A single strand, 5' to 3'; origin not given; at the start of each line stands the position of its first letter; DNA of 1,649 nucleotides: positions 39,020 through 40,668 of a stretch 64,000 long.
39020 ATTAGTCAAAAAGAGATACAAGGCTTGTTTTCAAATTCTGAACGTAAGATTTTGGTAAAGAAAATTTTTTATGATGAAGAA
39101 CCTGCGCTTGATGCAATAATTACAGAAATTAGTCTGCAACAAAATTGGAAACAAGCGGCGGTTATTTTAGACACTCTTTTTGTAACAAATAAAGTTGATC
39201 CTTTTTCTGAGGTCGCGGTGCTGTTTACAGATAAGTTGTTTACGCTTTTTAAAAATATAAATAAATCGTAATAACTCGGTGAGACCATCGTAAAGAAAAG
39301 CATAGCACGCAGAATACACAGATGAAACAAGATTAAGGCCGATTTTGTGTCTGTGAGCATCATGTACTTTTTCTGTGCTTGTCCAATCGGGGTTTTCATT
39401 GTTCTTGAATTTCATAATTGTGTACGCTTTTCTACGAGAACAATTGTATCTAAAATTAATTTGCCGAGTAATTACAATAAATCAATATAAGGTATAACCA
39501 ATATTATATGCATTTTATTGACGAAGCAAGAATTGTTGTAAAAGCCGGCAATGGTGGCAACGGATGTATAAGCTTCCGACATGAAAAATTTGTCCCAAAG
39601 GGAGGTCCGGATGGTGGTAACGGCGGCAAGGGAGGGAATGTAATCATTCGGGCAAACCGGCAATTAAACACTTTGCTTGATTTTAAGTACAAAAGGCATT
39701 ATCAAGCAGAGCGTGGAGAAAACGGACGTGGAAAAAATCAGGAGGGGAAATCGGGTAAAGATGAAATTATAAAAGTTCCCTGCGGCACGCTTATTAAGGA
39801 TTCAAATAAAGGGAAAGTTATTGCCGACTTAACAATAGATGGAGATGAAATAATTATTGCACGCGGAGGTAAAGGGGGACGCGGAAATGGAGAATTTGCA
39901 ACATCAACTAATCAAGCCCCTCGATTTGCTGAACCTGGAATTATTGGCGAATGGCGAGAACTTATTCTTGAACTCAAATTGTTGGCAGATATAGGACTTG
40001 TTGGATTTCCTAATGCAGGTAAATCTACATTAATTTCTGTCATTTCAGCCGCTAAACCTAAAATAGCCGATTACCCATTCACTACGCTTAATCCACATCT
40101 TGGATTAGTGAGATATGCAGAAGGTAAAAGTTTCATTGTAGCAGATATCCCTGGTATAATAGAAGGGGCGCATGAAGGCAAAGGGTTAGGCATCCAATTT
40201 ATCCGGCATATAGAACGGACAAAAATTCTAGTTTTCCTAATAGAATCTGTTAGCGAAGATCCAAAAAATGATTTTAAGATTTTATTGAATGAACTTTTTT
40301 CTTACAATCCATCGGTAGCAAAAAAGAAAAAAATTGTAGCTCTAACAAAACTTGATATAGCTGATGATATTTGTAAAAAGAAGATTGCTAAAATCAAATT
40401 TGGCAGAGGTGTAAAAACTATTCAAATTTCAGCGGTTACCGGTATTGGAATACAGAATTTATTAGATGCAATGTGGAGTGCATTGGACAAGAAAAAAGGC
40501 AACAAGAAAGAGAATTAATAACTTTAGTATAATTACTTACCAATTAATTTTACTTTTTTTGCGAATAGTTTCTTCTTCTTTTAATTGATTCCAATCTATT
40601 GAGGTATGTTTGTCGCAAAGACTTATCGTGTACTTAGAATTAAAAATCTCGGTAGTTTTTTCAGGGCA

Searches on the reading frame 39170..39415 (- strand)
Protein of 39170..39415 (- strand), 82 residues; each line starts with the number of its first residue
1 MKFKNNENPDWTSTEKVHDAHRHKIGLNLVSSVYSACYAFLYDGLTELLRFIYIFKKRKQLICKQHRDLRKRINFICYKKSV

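Call 43: find_homologous_proteins(query=window:39170-39415:-, max_evalue=10)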
Query window:39170-39415:- (82 aa): 1 proteins with E <= 10 among 1 candidates.
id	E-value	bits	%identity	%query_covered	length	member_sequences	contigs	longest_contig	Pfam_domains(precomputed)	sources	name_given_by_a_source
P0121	9.2e-50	184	100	100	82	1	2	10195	-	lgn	-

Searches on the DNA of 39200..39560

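Call 8: search_rna_families(source=window, start=39200, end=39560, threshold=evalue, max_evalue=10)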
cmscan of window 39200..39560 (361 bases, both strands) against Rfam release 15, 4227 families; matches with E-value up to 10: 1.
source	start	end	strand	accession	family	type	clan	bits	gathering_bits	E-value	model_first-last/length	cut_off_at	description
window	39461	39551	-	RF00645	MIR169_2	Gene; miRNA;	CL00098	13.7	50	1.5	26-91/118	no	MIR169_2 microRNA precursor family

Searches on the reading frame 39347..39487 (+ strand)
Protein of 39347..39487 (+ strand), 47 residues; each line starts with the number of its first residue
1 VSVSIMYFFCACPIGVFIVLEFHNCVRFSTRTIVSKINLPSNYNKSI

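Call 57: search_protein_representatives(protein=window:39347-39487:+)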
Query: 47 residues. Proteins with E-value up to 0.001 (for the whole library): 0; up to 1e-10: 0; up to 1e-30: 0. The best 0 are listed.

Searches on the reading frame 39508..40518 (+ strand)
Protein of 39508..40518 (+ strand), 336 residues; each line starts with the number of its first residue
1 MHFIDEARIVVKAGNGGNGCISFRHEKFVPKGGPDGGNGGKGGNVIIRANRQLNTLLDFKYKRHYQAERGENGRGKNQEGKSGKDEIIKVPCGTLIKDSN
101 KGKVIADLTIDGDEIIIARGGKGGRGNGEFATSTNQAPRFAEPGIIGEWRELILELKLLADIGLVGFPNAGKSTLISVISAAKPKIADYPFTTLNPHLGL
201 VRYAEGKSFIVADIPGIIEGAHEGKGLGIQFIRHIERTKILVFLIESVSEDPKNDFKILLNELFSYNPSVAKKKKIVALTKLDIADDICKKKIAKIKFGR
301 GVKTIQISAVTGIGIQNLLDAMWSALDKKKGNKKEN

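Call 12: search_protein_families(library=pfam, proteins=[window:39508-40518:+])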
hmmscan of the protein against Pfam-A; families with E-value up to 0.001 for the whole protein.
window:39508-40518:+ (336 aa): 3 families
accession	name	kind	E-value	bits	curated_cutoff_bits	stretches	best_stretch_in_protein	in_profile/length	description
PF01018.28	GTP1_OBG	-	4.3e-64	215.2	27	1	4-158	1-155/155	GTP1/OBG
PF01926.29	MMR_HSR1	-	3.8e-24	85.4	21.9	1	162-281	2-113/113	50S ribosome-binding GTPase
PF02421.24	FeoB_N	-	1e-10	41.8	27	1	162-321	3-155/156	Ferrous iron transport protein B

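Call 14: find_encoding_contigs(protein=window:39508-40518:+, flank=10000, max_places=10)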
Protein window:39508-40518:+ (336 aa): no gene with exactly this product is on record in the collection.
